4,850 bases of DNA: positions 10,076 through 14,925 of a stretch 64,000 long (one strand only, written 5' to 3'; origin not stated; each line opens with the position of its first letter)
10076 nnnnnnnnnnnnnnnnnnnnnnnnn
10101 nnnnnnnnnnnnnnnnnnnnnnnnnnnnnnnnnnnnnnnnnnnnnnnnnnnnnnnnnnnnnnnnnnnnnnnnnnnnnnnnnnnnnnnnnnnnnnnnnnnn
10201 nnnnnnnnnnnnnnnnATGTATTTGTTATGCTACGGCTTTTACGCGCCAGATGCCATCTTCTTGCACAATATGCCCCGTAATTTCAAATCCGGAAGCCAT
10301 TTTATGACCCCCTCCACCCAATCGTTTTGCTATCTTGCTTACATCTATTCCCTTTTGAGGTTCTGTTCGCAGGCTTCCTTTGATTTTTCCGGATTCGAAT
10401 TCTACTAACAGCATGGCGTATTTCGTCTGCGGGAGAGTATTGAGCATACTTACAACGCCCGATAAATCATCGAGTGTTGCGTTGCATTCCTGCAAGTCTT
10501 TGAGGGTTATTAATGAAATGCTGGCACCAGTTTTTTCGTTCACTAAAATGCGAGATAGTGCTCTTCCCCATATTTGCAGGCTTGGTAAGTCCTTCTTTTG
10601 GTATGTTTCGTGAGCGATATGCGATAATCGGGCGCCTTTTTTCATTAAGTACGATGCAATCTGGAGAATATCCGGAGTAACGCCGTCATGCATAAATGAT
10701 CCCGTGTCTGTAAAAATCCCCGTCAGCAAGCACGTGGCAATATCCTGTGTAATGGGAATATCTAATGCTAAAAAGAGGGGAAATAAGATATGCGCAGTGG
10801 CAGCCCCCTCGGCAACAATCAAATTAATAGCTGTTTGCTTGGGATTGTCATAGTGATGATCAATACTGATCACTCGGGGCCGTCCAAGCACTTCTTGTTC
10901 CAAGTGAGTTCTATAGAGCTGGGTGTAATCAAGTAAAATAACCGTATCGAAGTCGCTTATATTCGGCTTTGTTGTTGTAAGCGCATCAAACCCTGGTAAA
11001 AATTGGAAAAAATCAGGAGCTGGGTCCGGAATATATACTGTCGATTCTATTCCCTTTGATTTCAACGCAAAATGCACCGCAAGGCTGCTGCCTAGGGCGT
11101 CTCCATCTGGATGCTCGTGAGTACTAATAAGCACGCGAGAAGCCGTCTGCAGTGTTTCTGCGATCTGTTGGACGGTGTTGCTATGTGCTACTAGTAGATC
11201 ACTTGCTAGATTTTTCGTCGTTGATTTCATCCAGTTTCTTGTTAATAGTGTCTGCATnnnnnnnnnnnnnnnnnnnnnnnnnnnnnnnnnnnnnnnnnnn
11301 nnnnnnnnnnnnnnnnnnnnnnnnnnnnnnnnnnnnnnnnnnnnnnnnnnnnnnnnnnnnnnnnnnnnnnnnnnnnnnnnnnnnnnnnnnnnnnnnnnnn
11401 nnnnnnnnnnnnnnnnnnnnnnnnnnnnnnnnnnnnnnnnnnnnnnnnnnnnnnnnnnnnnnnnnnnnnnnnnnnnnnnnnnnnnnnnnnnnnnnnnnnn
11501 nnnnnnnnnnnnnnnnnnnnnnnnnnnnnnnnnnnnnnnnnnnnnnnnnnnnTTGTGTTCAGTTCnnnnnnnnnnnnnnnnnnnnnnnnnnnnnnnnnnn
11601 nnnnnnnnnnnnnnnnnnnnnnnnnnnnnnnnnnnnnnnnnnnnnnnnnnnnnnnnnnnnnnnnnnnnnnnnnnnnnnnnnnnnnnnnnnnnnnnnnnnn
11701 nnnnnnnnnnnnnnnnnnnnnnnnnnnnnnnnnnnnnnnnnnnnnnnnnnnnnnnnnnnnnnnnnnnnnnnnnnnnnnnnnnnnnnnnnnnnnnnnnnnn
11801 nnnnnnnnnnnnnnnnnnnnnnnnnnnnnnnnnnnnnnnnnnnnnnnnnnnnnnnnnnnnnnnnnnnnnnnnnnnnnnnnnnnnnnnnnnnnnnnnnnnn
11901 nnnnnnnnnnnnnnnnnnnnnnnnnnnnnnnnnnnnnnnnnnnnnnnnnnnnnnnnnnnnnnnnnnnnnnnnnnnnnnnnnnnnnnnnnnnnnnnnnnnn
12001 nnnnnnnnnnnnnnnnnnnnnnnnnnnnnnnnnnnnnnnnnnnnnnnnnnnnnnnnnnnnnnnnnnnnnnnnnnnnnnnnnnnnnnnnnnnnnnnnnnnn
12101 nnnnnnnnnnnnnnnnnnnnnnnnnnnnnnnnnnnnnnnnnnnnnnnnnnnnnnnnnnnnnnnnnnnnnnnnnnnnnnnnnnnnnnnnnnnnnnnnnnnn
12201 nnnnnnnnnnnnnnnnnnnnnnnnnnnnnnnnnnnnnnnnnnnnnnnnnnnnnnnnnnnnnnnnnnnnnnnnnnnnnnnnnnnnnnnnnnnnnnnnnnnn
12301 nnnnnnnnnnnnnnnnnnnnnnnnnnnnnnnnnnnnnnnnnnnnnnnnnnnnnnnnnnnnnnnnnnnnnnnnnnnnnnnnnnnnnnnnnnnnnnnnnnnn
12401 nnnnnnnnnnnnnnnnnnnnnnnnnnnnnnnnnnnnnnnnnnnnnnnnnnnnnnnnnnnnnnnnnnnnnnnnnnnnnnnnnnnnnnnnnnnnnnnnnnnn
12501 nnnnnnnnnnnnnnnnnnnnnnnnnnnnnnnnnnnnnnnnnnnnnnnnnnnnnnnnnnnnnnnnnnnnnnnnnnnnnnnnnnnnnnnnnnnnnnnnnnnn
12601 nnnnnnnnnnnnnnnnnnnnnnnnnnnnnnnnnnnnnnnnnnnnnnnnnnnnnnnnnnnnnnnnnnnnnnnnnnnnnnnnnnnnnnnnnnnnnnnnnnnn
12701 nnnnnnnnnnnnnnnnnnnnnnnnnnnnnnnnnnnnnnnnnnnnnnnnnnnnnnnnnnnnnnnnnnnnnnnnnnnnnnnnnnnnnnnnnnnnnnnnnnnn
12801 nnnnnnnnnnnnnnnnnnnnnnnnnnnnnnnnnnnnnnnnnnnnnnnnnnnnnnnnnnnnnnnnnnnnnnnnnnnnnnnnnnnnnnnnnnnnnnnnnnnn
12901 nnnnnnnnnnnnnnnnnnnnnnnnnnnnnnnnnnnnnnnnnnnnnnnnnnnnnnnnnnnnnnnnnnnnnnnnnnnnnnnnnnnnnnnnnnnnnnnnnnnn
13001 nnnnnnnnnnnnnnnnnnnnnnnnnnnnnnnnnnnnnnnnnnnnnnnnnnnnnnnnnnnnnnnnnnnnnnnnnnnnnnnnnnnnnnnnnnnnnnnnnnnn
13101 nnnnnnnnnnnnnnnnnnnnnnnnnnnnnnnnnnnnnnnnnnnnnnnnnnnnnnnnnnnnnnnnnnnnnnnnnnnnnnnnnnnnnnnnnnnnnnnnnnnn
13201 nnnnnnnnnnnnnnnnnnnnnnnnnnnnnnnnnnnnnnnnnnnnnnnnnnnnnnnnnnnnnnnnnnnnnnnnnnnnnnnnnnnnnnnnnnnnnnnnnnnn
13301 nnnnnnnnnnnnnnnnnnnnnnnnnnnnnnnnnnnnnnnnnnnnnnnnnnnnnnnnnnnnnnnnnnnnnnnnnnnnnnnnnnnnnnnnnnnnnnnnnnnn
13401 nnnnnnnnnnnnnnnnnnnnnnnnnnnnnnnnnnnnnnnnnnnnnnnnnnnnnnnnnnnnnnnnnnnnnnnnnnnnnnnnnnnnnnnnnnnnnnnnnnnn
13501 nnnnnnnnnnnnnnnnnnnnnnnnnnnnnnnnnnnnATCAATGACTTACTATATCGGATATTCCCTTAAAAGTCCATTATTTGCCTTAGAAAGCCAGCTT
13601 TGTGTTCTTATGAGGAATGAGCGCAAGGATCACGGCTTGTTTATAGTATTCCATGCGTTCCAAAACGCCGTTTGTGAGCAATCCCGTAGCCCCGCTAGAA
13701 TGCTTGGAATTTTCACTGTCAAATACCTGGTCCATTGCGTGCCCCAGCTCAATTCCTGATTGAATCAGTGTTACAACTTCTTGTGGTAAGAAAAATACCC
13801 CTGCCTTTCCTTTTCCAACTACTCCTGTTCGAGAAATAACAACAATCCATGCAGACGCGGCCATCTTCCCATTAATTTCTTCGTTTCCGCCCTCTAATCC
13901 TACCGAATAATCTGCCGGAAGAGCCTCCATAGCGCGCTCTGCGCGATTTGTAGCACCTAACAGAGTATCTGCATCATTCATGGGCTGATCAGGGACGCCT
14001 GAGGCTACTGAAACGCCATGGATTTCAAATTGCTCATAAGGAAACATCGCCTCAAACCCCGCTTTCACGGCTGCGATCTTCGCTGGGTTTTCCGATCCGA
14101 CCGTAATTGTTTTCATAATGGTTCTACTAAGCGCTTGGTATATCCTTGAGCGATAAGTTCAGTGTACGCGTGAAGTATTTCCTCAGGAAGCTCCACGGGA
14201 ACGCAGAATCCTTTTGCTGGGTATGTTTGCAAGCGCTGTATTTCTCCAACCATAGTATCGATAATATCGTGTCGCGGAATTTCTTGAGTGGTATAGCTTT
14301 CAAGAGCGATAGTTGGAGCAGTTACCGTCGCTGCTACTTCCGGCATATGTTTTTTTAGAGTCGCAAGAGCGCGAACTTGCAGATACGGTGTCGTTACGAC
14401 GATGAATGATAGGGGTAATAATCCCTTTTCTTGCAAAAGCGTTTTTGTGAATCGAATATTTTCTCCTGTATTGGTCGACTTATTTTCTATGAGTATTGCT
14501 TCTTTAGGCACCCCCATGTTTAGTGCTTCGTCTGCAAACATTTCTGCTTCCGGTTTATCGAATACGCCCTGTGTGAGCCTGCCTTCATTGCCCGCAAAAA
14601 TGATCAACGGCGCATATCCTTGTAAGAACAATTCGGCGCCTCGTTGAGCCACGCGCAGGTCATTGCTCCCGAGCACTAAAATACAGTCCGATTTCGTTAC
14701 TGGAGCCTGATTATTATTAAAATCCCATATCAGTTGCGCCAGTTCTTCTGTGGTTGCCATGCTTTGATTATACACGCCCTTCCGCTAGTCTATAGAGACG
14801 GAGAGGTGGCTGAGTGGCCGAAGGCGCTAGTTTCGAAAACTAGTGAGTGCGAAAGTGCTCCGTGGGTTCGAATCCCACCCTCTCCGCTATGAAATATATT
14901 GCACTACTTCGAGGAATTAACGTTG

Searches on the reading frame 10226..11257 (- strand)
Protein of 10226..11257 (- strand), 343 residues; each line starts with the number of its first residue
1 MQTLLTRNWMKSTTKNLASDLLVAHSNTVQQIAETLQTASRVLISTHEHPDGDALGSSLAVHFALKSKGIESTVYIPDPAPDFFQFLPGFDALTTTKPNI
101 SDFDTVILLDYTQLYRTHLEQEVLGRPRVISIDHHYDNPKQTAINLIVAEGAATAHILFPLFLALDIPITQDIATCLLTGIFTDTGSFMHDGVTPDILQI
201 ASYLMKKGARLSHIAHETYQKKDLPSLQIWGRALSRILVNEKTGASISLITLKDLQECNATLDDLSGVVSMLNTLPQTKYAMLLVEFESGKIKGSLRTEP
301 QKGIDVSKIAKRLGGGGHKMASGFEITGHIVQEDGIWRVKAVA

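Call 9: search_protein_families(library=pfam, proteins=[window:10226-11257:-], max_evalue=0.001)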
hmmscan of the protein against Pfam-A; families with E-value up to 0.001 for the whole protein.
window:10226-11257:- (343 aa): 2 families
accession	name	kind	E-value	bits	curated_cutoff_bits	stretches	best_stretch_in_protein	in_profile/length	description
PF01368.27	DHH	-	2.2e-14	54.3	28.1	1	41-181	1-125/125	DHH family, N-terminal domain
PF02272.25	DHHA1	-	1.1e-11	45.6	25.9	1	259-328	12-85/102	DHHA1 domain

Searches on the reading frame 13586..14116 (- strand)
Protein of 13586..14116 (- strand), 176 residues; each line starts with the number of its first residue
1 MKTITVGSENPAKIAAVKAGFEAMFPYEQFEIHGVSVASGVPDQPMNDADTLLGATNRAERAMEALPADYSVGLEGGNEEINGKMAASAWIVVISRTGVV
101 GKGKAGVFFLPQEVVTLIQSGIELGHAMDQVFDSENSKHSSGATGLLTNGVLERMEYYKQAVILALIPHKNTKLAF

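Call 45: search_protein_families(library=pfam, proteins=[window:13586-14116:-], max_evalue=0.001)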
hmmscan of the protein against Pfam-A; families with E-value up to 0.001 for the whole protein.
window:13586-14116:- (176 aa): 1 family
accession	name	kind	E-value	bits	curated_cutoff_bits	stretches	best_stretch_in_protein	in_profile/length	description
PF01931.24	NTPase_I-T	-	1.6e-55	187.8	25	1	7-168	1-160/162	Protein of unknown function DUF84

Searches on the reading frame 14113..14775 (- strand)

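Call 45: search_protein_families(library=pfam, proteins=[window:14113-14775:-], max_evalue=0.001)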
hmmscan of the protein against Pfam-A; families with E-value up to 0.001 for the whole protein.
window:14113-14775:- (220 aa): 1 family
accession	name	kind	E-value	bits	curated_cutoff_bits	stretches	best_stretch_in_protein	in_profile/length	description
PF02698.23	DUF218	-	2.2e-20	73.3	27.6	1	30-160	1-110/133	DUF218 domain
